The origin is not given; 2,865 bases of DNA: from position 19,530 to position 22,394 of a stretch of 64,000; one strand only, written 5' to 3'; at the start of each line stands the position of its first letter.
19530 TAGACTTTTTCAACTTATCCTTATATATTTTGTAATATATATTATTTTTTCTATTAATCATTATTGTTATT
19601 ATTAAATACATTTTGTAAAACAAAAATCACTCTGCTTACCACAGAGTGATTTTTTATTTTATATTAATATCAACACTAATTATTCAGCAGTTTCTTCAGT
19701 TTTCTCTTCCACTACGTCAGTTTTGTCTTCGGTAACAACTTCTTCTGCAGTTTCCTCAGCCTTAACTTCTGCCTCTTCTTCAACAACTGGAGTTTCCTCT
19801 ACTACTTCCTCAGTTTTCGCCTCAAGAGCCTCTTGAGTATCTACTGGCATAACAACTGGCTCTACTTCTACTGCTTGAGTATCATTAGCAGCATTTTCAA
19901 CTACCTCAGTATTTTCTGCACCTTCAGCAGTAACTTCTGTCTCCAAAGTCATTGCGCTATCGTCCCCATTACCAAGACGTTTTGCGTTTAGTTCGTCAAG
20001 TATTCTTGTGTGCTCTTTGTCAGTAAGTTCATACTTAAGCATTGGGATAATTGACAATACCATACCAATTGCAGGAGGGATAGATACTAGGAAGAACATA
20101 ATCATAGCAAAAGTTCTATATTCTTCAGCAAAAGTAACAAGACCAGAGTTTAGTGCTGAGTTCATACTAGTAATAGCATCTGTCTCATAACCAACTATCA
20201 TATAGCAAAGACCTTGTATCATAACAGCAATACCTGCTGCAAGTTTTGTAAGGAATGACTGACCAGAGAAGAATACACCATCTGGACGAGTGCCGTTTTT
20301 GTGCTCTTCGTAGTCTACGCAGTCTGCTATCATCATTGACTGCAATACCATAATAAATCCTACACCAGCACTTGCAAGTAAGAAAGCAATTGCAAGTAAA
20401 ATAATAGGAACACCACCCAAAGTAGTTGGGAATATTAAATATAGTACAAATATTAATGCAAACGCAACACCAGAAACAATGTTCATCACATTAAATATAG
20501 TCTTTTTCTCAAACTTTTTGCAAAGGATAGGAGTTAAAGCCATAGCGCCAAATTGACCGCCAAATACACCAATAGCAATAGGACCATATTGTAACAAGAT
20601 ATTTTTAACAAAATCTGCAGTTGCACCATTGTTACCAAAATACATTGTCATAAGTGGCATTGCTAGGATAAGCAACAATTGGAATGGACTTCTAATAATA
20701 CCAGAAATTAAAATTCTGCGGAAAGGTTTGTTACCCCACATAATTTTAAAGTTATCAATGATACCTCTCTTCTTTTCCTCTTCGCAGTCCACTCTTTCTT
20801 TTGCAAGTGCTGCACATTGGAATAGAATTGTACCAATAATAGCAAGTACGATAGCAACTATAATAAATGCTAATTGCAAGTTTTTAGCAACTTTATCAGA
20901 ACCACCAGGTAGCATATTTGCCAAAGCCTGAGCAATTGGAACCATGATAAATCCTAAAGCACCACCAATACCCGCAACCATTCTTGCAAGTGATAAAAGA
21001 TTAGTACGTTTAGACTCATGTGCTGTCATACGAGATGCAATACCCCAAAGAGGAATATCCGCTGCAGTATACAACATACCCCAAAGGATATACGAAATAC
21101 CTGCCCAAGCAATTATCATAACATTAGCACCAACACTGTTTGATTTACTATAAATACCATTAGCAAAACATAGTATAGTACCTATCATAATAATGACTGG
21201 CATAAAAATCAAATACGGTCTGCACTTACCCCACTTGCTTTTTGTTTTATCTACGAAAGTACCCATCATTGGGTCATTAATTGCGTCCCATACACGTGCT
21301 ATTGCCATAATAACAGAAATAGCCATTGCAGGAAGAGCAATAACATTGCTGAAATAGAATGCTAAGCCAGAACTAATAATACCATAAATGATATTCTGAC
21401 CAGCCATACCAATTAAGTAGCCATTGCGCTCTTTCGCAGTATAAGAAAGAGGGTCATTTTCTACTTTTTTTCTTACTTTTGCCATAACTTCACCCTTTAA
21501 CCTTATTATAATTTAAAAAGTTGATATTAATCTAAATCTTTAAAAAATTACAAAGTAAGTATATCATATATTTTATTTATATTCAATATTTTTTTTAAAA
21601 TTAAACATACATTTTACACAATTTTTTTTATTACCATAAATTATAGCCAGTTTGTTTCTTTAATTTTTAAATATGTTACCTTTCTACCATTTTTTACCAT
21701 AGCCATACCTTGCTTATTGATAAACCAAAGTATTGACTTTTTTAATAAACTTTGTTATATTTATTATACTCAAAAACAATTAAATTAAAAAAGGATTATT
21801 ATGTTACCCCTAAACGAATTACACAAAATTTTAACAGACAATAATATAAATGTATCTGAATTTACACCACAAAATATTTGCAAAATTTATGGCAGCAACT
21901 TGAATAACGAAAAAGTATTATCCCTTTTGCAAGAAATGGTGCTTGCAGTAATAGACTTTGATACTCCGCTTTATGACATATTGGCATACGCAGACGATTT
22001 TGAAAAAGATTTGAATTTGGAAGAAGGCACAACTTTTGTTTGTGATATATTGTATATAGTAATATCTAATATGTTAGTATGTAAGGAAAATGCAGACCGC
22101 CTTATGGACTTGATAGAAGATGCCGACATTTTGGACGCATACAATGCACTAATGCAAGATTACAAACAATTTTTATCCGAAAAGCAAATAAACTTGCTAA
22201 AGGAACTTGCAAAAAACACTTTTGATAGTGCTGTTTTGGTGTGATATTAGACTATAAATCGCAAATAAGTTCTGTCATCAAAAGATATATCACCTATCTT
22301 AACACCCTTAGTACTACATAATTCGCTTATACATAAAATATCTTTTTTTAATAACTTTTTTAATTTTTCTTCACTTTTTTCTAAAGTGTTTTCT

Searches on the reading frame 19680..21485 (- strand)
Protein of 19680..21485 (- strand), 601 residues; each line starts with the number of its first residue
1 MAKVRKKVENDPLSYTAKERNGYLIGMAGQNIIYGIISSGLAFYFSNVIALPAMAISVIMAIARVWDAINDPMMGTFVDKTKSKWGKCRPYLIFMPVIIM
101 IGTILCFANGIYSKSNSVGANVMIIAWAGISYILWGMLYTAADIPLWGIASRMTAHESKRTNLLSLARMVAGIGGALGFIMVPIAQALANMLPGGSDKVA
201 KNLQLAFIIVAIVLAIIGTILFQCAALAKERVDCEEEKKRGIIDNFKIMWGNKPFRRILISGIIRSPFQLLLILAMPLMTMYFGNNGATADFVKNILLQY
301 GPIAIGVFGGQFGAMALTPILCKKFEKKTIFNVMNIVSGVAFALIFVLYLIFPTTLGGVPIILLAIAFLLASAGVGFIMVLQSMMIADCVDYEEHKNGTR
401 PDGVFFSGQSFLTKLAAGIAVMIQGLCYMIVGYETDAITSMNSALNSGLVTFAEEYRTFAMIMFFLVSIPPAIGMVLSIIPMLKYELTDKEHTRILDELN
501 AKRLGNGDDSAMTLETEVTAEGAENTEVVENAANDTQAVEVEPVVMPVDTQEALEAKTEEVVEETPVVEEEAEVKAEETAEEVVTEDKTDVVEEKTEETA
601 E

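Call 82: search_protein_families(library=pfam, proteins=[window:19680-21485:-], max_evalue=0.001)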
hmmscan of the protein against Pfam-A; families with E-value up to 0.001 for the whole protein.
window:19680-21485:- (601 aa): 1 family
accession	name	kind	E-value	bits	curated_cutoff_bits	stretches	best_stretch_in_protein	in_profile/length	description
PF13347.12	MFS_2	-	4.7e-55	187.3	27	1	22-488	1-426/427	MFS/sugar transport protein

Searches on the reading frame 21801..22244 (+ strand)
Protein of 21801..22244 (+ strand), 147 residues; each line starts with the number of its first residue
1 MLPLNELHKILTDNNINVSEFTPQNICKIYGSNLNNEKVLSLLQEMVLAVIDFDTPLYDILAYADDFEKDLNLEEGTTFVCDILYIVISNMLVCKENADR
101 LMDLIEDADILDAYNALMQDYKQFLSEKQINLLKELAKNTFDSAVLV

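Call 3: search_protein_families(library=pfam, proteins=[window:21801-22244:+], max_evalue=1)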
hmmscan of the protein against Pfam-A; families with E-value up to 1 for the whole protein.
window:21801-22244:+ (147 aa): 3 families
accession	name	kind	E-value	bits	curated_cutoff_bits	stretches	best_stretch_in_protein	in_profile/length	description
PF07778.16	CENP-I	-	0.041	13.1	23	1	58-128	173-243/515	Mis6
PF17351.7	DUF5380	-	0.056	13.8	29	1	98-137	17-58/85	Family of unknown function (DUF5380)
PF03484.21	B5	-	0.15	12.7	28.6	1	20-50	2-32/67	tRNA synthetase B5 domain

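Call 4: search_protein_families(library=padloc, proteins=[window:21801-22244:+], max_evalue=1)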
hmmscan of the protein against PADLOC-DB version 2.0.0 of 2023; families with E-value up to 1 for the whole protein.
window:21801-22244:+ (147 aa): 0 families

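Call 5: search_protein_families(library=ncbifam, proteins=[window:21801-22244:+], max_evalue=1)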
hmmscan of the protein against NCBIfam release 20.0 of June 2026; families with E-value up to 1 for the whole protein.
window:21801-22244:+ (147 aa): 0 families
